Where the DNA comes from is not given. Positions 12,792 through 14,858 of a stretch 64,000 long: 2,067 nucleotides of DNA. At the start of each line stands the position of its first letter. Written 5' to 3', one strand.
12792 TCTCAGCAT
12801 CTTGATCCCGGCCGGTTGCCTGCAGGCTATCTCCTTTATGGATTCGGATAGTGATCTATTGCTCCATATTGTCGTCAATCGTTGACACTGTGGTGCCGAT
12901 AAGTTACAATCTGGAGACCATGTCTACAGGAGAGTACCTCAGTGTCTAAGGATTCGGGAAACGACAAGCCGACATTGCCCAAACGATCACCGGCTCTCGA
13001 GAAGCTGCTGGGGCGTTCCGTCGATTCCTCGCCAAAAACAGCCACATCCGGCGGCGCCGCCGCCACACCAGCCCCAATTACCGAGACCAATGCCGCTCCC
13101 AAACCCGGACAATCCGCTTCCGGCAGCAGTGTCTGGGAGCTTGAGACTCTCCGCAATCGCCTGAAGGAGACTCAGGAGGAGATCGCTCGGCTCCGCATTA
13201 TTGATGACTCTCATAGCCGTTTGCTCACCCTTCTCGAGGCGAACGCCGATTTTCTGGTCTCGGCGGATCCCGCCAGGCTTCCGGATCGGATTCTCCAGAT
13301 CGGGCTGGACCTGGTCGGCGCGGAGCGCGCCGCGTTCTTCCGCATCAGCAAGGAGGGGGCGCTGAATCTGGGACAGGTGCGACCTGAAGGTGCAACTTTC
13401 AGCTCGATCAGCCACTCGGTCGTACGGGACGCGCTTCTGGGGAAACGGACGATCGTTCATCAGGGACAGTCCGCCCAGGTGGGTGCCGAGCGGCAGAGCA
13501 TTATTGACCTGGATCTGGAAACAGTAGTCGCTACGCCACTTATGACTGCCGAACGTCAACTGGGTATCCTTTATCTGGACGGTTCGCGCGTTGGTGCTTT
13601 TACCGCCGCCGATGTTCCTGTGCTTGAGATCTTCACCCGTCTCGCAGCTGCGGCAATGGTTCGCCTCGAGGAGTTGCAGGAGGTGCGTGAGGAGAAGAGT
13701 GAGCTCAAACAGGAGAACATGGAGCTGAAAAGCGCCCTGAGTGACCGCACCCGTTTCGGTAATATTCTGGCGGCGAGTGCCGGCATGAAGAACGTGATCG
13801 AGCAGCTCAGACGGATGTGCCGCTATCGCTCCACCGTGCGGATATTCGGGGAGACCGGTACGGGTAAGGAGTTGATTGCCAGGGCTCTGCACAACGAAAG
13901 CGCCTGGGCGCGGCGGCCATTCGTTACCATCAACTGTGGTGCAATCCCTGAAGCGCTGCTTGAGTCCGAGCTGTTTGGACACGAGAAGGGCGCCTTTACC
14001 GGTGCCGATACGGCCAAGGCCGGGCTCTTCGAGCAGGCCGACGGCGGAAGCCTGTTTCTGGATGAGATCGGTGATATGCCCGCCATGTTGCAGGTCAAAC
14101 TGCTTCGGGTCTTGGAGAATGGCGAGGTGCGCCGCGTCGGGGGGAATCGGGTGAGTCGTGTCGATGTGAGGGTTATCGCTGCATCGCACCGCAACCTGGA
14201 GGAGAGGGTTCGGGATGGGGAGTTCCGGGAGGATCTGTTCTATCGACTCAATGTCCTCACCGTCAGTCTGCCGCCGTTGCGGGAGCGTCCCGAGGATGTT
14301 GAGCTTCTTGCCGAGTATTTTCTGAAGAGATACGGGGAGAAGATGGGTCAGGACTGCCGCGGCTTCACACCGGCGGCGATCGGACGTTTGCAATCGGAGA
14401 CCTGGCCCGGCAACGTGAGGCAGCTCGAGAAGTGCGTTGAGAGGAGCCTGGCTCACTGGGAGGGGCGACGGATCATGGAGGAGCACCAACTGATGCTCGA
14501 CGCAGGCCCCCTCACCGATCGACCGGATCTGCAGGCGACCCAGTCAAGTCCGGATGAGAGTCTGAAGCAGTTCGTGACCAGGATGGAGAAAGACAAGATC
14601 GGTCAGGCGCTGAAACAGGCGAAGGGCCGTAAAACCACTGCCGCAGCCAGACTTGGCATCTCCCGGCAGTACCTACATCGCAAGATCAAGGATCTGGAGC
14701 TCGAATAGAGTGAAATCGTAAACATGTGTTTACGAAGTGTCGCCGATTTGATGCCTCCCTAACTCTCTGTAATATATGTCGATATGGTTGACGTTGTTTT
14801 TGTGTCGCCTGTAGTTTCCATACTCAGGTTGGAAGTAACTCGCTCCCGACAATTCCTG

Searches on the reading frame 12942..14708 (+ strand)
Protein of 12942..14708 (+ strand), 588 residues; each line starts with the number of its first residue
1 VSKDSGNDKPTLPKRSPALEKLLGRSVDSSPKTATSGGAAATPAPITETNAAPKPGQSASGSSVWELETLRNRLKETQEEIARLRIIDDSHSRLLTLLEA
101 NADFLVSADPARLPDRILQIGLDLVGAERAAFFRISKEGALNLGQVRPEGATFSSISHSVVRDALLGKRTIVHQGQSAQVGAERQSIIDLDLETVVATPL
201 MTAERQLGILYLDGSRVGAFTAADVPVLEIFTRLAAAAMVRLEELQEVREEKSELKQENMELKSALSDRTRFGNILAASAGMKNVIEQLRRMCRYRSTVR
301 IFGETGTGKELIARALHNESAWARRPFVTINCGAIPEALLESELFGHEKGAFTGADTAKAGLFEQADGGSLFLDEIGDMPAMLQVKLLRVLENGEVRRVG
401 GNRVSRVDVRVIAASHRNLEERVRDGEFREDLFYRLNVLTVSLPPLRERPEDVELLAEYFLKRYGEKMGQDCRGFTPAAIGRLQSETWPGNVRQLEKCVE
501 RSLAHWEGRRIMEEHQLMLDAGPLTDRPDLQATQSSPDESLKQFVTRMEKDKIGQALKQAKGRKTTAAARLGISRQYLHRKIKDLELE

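Call 7: search_protein_families(library=pfam, proteins=[window:12942-14708:+])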
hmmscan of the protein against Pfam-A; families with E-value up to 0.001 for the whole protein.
window:12942-14708:+ (588 aa): 10 families
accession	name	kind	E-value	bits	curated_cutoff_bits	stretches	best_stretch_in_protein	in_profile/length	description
PF00158.32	Sigma54_activat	-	5.1e-71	238.2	20.2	1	276-441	2-167/168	Sigma-54 interaction domain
PF14532.12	Sigma54_activ_2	-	3.9e-20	73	25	1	276-446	1-138/138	Sigma-54 interaction domain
PF25601.1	AAA_lid_14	-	2.3e-18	66.3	27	1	447-515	1-69/87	AAA+ ATPase lid domain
PF02954.25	HTH_8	-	1.7e-09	37.7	22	1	547-584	4-41/42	Bacterial regulatory protein, Fis family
PF13185.12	GAF_2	-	6.3e-08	33.4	28.6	1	108-239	2-135/136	GAF domain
PF13492.12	GAF_3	-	1.6e-06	29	27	1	118-239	10-127/129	GAF domain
PF01590.32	GAF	-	2.1e-06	28.8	22.4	1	115-238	7-132/133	GAF domain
PF07724.20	AAA_2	-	1e-05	26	27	1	298-424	5-132/166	AAA domain (Cdc48 subfamily)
PF07728.20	AAA_5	-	3.5e-05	24.3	22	1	301-418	4-124/139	AAA domain (dynein-related subfamily)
PF00004.35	AAA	-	0.00029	21.7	21.2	0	301-417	3-110/131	ATPase family associated with various cellular activities (AAA)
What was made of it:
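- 12942..14708 (+): GAF / AAA+ (sigma-54 interaction) / HTH_8 enhancer-binding protein, the presumed activator of the unit. Pfam: Sigma54_activat 5e-71, AAA_lid_14, HTH_8, GAF_2/GAF_3/GAF (call 7).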

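Call 13: find_encoding_contigs(protein=window:12942-14708:+, flank=3000, max_places=6)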
Protein window:12942-14708:+ (588 aa): no gene with exactly this product is on record in the collection.

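Call 15: find_homologous_proteins(query=window:12942-14708:+, max_evalue=1e-50)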
Query window:12942-14708:+ (588 aa): 7997 proteins with E <= 1e-50 among 8000 candidates; the best 120 are listed.
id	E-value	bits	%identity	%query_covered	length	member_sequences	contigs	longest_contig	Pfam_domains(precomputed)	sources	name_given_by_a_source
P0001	0.0e+0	1281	100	100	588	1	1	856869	PF13185.13,PF00158.33,PF07724.21,PF25601.2,PF01590.33,PF02954.26,PF13492.13,PF14532.13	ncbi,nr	ncbi:MAG: GAF domain-containing protein [bacterium]|nr:GAF domain-containing protein [bacterium]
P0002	5.7e-219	747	63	98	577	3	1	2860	PF13185.13,PF00158.33,PF25601.2,PF01590.33,PF02954.26,PF13492.13,PF14532.13,PF07728.21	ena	-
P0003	9.1e-218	743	63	100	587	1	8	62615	PF13185.13,PF00158.33,PF25601.2,PF01590.33,PF02954.26,PF13492.13,PF14532.13,PF07728.21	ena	-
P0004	3.1e-216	738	62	98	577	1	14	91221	PF13185.13,PF00158.33,PF25601.2,PF01590.33,PF02954.26,PF13492.13,PF14532.13,PF07728.21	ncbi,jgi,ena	-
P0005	9.3e-212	723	62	100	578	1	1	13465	PF13185.13,PF00158.33,PF25601.2,PF01590.33,PF02954.26,PF13492.13,PF14532.13,PF07728.21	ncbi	-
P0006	9.5e-212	723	61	100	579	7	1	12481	PF13185.13,PF00158.33,PF25601.2,PF01590.33,PF02954.26,PF13492.13,PF14532.13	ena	-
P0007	1.7e-211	722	62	100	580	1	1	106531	PF13185.13,PF00158.33,PF25601.2,PF01590.33,PF02954.26,PF13492.13,PF14532.13,PF07728.21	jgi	jgi:two-component system, NtrC family, response regulator AtoC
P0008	1.1e-210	719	59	100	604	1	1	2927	PF13185.13,PF00158.33,PF25601.2,PF01590.33,PF02954.26,PF13492.13,PF14532.13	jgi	jgi:transcriptional regulator with PAS, ATPase and Fis domain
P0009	2.0e-210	718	61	98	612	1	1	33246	PF13185.13,PF00158.33,PF25601.2,PF01590.33,PF02954.26,PF13492.13,PF14532.13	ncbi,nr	ncbi:MAG: sigma 54-interacting transcriptional regulator [Candidatus Krumholzibacteriota bacterium]|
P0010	5.6e-210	717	60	99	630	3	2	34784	PF13185.13,PF00158.33,PF25601.2,PF01590.33,PF02954.26,PF13492.13,PF14532.13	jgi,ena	-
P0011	2.2e-207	708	60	98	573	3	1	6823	PF13185.13,PF00158.33,PF25601.2,PF01590.33,PF02954.26,PF13492.13,PF14532.13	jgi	-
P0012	4.6e-200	684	59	98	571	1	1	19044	PF13185.13,PF00158.33,PF25601.2,PF01590.33,PF02954.26,PF13492.13,PF14532.13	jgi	-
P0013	9.0e-200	683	58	100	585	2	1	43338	PF13185.13,PF00158.33,PF25601.2,PF01590.33,PF02954.26,PF13492.13,PF14532.13,PF07728.21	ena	-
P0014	4.0e-198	678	58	100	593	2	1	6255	PF13185.13,PF00158.33,PF25601.2,PF01590.33,PF02954.26,PF13492.13,PF14532.13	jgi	jgi:DNA-binding NtrC family response regulator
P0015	2.9e-197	675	61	90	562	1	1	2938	PF13185.13,PF00158.33,PF25601.2,PF01590.33,PF02954.26,PF13492.13,PF14532.13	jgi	jgi:transcriptional regulator with GAF, ATPase, and Fis domain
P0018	6.7e-189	647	56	100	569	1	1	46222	PF13185.13,PF00158.33,PF25601.2,PF01590.33,PF02954.26,PF13492.13,PF14532.13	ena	-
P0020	1.6e-168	580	51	99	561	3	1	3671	PF13185.13,PF00158.33,PF25601.2,PF01590.33,PF02954.26,PF13492.13,PF14532.13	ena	-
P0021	1.0e-152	528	51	92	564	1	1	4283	PF13185.13,PF00158.33,PF25601.2,PF01590.33,PF02954.26,PF13492.13,PF14532.13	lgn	-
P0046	1.2e-87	313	42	85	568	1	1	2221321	PF13185.13,PF00158.33,PF25601.2,PF01590.33,PF02954.26,PF13492.13,PF14532.13,PF07728.21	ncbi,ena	-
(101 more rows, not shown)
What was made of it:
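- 12942..14708 (+): It is 100% identical to a MAG protein named 'GAF domain-containing protein [bacterium]' (call 15).
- Tried and rejected: An exact look-up of the window's activator protein found nothing on record (call 13), although an identical protein is in the protein database (call 15).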

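Call 16: find_encoding_contigs(protein=P0003, flank=5000, max_places=2)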
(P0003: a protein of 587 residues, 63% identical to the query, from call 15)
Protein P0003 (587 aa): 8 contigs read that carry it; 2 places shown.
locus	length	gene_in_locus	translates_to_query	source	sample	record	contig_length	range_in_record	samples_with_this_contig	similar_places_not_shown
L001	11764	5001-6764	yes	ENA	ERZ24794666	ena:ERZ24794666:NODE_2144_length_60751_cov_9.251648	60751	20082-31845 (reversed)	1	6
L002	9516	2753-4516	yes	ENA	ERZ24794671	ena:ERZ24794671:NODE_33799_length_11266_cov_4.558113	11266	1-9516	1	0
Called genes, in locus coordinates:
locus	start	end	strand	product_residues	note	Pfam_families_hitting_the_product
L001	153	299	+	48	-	-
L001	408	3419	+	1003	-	PF00069:Pkinase, PF07714:PK_Tyr_Ser-Thr (weak), PF17874:TPR_MalT (faint)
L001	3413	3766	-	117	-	-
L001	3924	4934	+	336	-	PF01368:DHH, PF02272:DHHA1 (weak)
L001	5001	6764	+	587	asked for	PF01590:GAF, PF13185:GAF_2, PF13492:GAF_3 (weak), PF07728:AAA_5 (faint), PF00158:Sigma54_activat, PF14532:Sigma54_activ_2, PF25601:AAA_lid_14, PF02954:HTH_8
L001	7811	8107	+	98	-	PF09527:ATPase_gene1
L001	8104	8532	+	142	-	-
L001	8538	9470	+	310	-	PF00119:ATP-synt_A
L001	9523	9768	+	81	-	PF00137:ATP-synt_C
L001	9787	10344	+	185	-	PF00430:ATP-synt_B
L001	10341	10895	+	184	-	PF00213:OSCP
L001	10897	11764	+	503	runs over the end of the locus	PF02874:ATP-synt_ab_N, PF00006:ATP-synt_ab, PF00306:ATP-synt_ab_C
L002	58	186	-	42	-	-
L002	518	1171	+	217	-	-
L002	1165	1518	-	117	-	-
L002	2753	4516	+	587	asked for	PF01590:GAF, PF13185:GAF_2, PF13492:GAF_3 (weak), PF07728:AAA_5 (faint), PF00158:Sigma54_activat, PF14532:Sigma54_activ_2, PF25601:AAA_lid_14, PF02954:HTH_8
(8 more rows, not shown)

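Call 17: find_encoding_contigs(protein=P0004, flank=5000, max_places=2)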
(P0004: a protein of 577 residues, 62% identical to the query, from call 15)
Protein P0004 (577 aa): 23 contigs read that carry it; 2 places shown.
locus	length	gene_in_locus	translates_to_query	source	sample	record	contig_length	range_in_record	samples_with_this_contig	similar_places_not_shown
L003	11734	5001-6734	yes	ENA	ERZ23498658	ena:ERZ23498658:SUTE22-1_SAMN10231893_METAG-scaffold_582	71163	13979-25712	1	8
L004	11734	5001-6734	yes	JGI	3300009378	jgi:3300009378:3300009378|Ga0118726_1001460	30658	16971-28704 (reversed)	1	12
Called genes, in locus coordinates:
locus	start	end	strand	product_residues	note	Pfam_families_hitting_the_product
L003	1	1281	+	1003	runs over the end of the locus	PF00069:Pkinase, PF07714:PK_Tyr_Ser-Thr (weak)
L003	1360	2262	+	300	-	PF12801:Fer4_5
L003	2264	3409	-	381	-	PF07995:GSDH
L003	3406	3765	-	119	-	-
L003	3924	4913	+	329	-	PF01368:DHH, PF02272:DHHA1 (weak)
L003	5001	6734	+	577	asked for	PF01590:GAF, PF13185:GAF_2, PF13492:GAF_3 (weak), PF00158:Sigma54_activat, PF14532:Sigma54_activ_2, PF07728:AAA_5 (weak), PF25601:AAA_lid_14, PF02954:HTH_8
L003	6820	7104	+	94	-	-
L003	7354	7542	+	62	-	-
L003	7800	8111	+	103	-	PF09527:ATPase_gene1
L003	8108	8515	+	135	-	-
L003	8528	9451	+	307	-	PF00119:ATP-synt_A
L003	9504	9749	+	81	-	PF00137:ATP-synt_C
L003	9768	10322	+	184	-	PF00430:ATP-synt_B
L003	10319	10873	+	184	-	PF00213:OSCP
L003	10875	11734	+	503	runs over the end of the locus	PF02874:ATP-synt_ab_N, PF00006:ATP-synt_ab, PF00306:ATP-synt_ab_C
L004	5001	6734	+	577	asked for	PF01590:GAF, PF13185:GAF_2, PF13492:GAF_3 (weak), PF00158:Sigma54_activat, PF14532:Sigma54_activ_2, PF07728:AAA_5 (weak), PF25601:AAA_lid_14, PF02954:HTH_8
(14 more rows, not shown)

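Call 18: find_encoding_contigs(protein=P0007, flank=5000, max_places=1)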
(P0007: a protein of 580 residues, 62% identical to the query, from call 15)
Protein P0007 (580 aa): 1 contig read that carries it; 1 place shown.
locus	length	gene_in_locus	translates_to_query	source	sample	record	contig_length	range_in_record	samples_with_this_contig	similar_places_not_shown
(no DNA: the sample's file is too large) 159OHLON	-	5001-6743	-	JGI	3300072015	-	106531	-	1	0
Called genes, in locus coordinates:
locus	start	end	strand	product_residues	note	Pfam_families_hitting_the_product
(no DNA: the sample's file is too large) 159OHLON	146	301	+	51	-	-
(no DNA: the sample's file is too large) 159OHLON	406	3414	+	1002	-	PF00069:Pkinase, PF07714:PK_Tyr_Ser-Thr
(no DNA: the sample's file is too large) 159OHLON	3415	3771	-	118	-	-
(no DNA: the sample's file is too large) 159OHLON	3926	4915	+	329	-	PF01368:DHH, PF02272:DHHA1 (weak)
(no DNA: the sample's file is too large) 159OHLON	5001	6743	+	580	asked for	PF01590:GAF, PF13185:GAF_2, PF13492:GAF_3 (weak), PF00158:Sigma54_activat, PF14532:Sigma54_activ_2, PF07728:AAA_5 (weak), PF25601:AAA_lid_14, PF02954:HTH_8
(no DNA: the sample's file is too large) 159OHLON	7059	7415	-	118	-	?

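Call 19: find_encoding_contigs(protein=P0009, flank=5000, max_places=1)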
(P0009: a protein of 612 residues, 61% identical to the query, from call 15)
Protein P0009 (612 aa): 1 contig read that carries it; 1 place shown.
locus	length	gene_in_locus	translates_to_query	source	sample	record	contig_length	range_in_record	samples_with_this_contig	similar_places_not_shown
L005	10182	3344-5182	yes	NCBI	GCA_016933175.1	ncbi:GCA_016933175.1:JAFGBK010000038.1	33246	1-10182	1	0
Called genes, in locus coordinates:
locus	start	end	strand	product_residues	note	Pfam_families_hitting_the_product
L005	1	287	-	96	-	PF03773:ArsP_1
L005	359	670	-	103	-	PF12840:HTH_20, PF01022:HTH_5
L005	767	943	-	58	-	-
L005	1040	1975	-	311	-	PF03783:CsgG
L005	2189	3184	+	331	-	PF01368:DHH, PF02272:DHHA1 (weak)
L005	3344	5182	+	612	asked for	PF01590:GAF, PF13185:GAF_2, PF13492:GAF_3 (weak), PF00158:Sigma54_activat, PF14532:Sigma54_activ_2, PF25601:AAA_lid_14, PF02954:HTH_8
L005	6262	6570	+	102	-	PF09527:ATPase_gene1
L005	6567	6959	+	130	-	-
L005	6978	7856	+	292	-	PF00119:ATP-synt_A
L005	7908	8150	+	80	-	PF00137:ATP-synt_C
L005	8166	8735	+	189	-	PF00430:ATP-synt_B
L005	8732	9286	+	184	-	PF00213:OSCP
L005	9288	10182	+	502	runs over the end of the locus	PF02874:ATP-synt_ab_N, PF00006:ATP-synt_ab, PF00306:ATP-synt_ab_C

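Call 23: find_encoding_contigs(protein=P0013, flank=5000, max_places=1)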
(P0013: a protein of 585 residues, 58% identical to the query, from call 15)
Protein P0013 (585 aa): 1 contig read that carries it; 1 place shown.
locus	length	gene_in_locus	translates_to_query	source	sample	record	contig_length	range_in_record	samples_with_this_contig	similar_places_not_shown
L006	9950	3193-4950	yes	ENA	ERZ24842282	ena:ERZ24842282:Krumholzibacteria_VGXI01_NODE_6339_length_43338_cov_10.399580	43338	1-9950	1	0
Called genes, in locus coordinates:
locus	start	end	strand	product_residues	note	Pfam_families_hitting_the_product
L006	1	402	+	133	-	?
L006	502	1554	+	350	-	PF01791:DeoC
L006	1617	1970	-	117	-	-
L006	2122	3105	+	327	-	PF01368:DHH, PF02272:DHHA1 (weak)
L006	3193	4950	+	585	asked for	PF07728:AAA_5 (faint), PF01590:GAF, PF13185:GAF_2, PF13492:GAF_3 (weak), PF00158:Sigma54_activat, PF14532:Sigma54_activ_2, PF25601:AAA_lid_14, PF02954:HTH_8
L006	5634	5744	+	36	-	-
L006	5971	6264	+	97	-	PF09527:ATPase_gene1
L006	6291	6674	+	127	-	-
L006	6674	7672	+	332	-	PF00119:ATP-synt_A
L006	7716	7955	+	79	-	PF00137:ATP-synt_C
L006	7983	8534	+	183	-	PF00430:ATP-synt_B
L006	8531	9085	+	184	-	PF00213:OSCP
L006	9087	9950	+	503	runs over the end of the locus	PF02874:ATP-synt_ab_N, PF00006:ATP-synt_ab, PF00306:ATP-synt_ab_C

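Call 24: find_encoding_contigs(protein=P0018, flank=5000, max_places=1)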
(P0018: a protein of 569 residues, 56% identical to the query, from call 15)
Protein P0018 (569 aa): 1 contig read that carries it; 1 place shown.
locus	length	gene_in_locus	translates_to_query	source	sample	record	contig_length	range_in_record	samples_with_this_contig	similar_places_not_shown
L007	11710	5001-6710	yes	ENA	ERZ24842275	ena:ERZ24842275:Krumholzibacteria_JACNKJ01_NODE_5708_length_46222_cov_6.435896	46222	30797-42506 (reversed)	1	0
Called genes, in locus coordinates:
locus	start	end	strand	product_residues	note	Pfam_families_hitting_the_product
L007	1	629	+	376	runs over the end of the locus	PF25917:BSH_RND (weak), PF25973:BSH_CzcB (weak), PF25893:HH_CzcB (weak), PF25989:YknX_C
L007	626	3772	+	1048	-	PF00873:ACR_tran, PF03176:MMPL (faint)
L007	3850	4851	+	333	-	PF01368:DHH, PF02272:DHHA1 (faint)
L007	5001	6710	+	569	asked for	PF01590:GAF, PF13185:GAF_2, PF13492:GAF_3, PF00158:Sigma54_activat, PF14532:Sigma54_activ_2, PF25601:AAA_lid_14, PF02954:HTH_8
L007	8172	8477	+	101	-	PF09527:ATPase_gene1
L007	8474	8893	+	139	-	-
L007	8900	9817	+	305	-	PF00119:ATP-synt_A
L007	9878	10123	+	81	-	PF00137:ATP-synt_C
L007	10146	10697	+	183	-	PF00430:ATP-synt_B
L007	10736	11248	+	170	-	PF00213:OSCP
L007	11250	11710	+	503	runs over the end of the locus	PF02874:ATP-synt_ab_N, PF00006:ATP-synt_ab, PF00306:ATP-synt_ab_C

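Call 25: find_encoding_contigs(protein=P0010, flank=5000, max_places=1)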
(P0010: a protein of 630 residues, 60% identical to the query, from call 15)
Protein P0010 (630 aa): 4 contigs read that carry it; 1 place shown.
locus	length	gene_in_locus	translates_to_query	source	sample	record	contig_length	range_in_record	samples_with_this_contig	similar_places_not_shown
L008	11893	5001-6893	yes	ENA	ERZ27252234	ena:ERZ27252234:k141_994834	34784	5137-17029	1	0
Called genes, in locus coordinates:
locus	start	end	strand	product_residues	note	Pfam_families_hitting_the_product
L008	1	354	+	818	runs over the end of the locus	PF25778:DUF7948, PF13860:FlgD_ig (weak)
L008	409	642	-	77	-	PF13192:Thioredoxin_3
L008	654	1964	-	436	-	PF03773:ArsP_1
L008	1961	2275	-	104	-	PF12840:HTH_20, PF01022:HTH_5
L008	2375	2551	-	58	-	-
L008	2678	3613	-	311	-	PF03783:CsgG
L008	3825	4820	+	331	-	PF01368:DHH, PF02272:DHHA1 (weak)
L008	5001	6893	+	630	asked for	PF01590:GAF, PF13185:GAF_2, PF13492:GAF_3 (weak), PF00158:Sigma54_activat, PF14532:Sigma54_activ_2, PF25601:AAA_lid_14, PF02954:HTH_8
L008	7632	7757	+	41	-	-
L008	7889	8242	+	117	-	PF09527:ATPase_gene1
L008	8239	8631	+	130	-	-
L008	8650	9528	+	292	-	PF00119:ATP-synt_A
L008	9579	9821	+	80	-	PF00137:ATP-synt_C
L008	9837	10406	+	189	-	PF00430:ATP-synt_B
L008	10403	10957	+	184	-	PF00213:OSCP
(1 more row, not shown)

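Call 26: find_encoding_contigs(protein=P0046, flank=5000, max_places=1)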
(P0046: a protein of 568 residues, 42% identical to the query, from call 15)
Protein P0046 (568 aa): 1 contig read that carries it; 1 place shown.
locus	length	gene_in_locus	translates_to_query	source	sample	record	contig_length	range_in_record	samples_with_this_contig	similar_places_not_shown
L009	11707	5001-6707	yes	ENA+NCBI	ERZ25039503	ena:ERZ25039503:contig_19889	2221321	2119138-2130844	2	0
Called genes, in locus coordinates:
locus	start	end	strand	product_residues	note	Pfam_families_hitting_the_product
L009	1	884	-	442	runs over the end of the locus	PF26686:DUF8575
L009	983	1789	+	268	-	PF09243:Rsm22, PF13649:Methyltransf_25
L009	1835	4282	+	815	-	PF00069:Pkinase, PF07714:PK_Tyr_Ser-Thr, PF13191:AAA_16 (faint), PF01636:APH (weak), PF25199:nSTAND_NTPase5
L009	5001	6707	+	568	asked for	PF01590:GAF, PF13185:GAF_2, PF13492:GAF_3, PF07728:AAA_5 (faint), PF00158:Sigma54_activat, PF14532:Sigma54_activ_2, PF25601:AAA_lid_14, PF02954:HTH_8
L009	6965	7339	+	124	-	-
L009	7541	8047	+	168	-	-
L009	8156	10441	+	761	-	PF00330:Aconitase, PF00694:Aconitase_C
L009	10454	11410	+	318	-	PF00005:ABC_tran, PF13304:AAA_21, PF13732:DrrA1-3_C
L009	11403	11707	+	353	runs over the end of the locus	PF12698:ABC2_membrane_3, PF01061:ABC2_membrane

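Call 61: search_protein_families(library=padloc, proteins=[window:12942-14708:+], max_evalue=1)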
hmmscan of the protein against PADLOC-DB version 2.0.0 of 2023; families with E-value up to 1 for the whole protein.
window:12942-14708:+ (588 aa): 4 families
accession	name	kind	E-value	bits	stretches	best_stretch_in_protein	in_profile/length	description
PDLC01995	RtcR_PspF2--CARF_AAA_HTH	-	3.3e-111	370.8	1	254-587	147-480/481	-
PDLC01994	RtcR_PspF1--CARF_AAA_HTH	-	1.7e-57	193.6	1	263-584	161-467/468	-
PDLC01993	RtcR--CARF_AAA_HTH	-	1.1e-50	170.6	1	273-514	180-430/523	-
PDLC04606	PDC-M37B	-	0.051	10.7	1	301-438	179-313/390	-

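Call 72: search_protein_families(library=ncbifam, proteins=[window:12942-14708:+], max_evalue=0.001)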
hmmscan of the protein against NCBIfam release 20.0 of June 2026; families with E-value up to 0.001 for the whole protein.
window:12942-14708:+ (588 aa): 28 families (the best 25 are shown)
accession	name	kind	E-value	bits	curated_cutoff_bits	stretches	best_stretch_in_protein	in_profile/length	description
TIGR01817.1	nifA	equivalog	8.3e-108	361.4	528.85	1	168-544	83-464/534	nif-specific transcriptional activator NifA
NF003451.0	PRK05022.1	equivalog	1.7e-106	357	476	1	190-587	110-510/512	nitric oxide reductase transcriptional regulator NorR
NF008469.0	PRK11361.1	equivalog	1.2e-103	347.3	714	1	254-585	124-454/461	acetoacetate metabolism transcriptional regulator AtoC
TIGR01818.1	ntrC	equivalog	5.7e-101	338.6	558.6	1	256-585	117-463/463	nitrogen regulation protein NR(I)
TIGR02915.1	PEP_resp_reg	equivalog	3.1e-96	322.9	502.6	1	253-586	120-443/445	PEP-CTERM-box response regulator transcription factor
NF041552.1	TF_PrdR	equivalog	5.1e-96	322.3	795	1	246-584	242-575/577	sigma-54 dependent transcriptional regulator PrdR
TIGR02329.1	propionate_PrpR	equivalog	4.5e-93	312.6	499.2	1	258-583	197-525/526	propionate catabolism operon regulatory protein PrpR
NF038308.1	RNA_repair_RtcR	equivalog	5.3e-93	312.6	650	1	249-579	156-505/530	RNA repair transcriptional activator RtcR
NF011958.0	PRK15429.1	equivalog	6.6e-93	312.5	830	1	191-586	296-685/692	formate hydrogenlyase transcriptional activator FlhA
NF050807.1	TransRegFlbDCaul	equivalog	3.3e-92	309.7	750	1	275-584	120-437/454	sigma-54-dependent transcriptional regulator FlbD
NF007689.0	PRK10365.1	equivalog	6.7e-91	305.3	760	1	244-582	112-439/441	sigma-54-dependent response regulator transcription factor ZraR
NF011953.0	PRK15424.1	equivalog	1.5e-88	297.7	703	1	253-584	199-533/538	propionate catabolism operon regulatory protein PrpR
NF008176.1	PRK10923.1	equivalog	2.3e-86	290.2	620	1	272-588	137-469/469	nitrogen regulation protein NR(I)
NF008085.0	PRK10820.1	equivalog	4.5e-85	286.2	576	1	261-587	192-512/520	transcriptional regulator TyrR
TIGR02974.1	phageshock_pspF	equivalog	1.9e-83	280.5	443.55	1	277-509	3-236/336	phage shock protein operon transcriptional activator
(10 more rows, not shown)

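Call 77: find_encoding_contigs(protein=P0020, flank=3000, max_places=1)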
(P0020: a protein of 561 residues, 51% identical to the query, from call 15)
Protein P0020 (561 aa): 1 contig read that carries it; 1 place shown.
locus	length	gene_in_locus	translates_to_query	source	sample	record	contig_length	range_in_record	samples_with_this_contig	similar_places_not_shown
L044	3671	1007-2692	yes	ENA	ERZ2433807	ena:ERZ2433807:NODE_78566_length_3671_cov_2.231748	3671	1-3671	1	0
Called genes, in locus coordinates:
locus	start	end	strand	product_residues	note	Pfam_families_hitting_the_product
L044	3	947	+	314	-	?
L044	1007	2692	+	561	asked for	PF01590:GAF (weak), PF13185:GAF_2 (weak), PF13492:GAF_3, PF00158:Sigma54_activat, PF14532:Sigma54_activ_2, PF25601:AAA_lid_14, PF02954:HTH_8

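Call 78: find_encoding_contigs(protein=P0021, flank=3000, max_places=1)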
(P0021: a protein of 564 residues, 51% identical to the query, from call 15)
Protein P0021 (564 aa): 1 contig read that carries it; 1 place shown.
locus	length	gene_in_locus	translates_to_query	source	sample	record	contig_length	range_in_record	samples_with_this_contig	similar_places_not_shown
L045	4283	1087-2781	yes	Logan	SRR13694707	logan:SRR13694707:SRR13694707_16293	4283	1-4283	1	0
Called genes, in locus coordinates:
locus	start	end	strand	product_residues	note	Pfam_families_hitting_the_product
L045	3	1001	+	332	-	?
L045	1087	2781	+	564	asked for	PF01590:GAF, PF13185:GAF_2, PF13492:GAF_3 (faint), PF00158:Sigma54_activat, PF14532:Sigma54_activ_2, PF25601:AAA_lid_14, PF02954:HTH_8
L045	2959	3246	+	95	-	-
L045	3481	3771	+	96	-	PF09527:ATPase_gene1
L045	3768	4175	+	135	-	-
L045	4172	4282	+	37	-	?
